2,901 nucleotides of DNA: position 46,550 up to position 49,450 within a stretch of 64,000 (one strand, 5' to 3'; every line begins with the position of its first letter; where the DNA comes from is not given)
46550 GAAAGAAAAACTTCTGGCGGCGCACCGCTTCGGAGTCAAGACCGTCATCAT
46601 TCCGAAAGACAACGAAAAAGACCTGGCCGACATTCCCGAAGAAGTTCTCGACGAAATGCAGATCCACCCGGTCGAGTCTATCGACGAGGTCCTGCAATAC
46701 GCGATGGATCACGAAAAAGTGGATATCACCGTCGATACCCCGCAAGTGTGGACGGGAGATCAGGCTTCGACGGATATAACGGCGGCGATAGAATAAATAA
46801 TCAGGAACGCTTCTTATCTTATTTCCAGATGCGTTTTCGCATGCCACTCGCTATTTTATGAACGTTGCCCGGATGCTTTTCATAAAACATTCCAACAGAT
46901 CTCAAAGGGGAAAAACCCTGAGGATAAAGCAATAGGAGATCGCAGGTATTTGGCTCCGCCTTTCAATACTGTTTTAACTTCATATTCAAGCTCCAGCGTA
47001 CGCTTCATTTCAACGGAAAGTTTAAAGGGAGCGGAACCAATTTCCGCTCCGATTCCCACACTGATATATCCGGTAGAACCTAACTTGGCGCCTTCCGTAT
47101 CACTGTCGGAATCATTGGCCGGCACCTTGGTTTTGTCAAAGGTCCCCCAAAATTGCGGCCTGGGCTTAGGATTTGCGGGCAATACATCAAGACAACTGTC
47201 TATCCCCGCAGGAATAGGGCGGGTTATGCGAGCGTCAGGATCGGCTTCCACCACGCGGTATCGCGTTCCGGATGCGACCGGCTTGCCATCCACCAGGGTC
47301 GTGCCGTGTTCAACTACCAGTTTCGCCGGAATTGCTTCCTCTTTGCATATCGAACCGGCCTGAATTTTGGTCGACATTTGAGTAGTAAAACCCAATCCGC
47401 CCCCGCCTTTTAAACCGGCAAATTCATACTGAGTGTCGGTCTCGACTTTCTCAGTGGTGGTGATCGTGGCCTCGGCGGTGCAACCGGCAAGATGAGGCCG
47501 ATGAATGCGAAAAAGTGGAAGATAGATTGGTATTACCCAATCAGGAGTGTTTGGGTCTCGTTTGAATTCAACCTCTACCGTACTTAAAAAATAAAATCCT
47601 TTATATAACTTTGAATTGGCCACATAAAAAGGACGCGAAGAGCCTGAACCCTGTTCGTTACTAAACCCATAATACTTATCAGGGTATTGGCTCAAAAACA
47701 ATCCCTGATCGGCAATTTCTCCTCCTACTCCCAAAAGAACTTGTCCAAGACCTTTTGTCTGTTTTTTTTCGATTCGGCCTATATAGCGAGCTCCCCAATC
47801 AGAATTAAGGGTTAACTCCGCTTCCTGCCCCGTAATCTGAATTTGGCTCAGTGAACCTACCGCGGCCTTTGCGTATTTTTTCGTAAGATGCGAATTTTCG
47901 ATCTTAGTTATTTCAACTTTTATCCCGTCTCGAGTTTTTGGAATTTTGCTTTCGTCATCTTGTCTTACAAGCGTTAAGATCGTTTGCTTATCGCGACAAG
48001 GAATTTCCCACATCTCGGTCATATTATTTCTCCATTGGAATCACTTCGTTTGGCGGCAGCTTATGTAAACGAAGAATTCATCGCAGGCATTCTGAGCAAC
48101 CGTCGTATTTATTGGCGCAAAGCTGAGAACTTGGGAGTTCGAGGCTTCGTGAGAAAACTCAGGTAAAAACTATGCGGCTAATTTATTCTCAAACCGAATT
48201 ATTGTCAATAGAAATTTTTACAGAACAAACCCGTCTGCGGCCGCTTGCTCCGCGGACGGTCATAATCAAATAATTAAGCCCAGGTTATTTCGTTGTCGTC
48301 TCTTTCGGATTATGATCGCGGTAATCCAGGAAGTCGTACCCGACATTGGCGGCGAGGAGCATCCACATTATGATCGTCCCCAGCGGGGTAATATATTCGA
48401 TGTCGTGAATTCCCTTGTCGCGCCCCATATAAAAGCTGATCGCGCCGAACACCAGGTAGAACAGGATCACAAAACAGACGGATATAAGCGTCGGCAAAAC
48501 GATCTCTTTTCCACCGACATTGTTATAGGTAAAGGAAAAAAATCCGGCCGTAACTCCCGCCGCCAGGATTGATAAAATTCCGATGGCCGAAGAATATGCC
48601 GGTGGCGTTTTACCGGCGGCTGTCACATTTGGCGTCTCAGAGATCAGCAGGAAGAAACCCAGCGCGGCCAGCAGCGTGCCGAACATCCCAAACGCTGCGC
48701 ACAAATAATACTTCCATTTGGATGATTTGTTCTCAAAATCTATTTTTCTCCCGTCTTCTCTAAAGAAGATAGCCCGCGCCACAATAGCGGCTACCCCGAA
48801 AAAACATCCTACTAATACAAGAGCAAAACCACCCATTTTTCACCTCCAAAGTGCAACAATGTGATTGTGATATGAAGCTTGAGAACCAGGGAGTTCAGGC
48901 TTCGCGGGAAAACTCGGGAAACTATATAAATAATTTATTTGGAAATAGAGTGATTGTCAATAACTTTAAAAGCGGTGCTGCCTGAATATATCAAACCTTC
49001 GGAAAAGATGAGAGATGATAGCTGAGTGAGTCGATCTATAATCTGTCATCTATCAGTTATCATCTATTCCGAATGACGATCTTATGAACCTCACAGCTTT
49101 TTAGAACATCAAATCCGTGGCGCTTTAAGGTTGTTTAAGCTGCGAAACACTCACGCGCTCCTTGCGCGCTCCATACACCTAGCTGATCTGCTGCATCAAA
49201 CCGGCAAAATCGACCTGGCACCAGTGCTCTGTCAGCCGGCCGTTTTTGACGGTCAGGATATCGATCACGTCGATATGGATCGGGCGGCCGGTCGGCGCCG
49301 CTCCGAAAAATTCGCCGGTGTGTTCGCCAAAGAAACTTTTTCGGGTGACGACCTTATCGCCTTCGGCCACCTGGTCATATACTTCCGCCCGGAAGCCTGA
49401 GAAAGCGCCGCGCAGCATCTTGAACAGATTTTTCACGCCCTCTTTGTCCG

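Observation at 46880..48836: AT-rich two-gene island: cytoplasmic beta-rich 380-aa protein with an aerolysin/ETX-like amphipathic hairpin plus a 5-TM partner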

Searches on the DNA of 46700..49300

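Call 51: search_rna_families(source=window, start=46700, end=49300, threshold=evalue, max_evalue=1)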
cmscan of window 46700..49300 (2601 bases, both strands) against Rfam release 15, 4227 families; matches with E-value up to 1: 0.
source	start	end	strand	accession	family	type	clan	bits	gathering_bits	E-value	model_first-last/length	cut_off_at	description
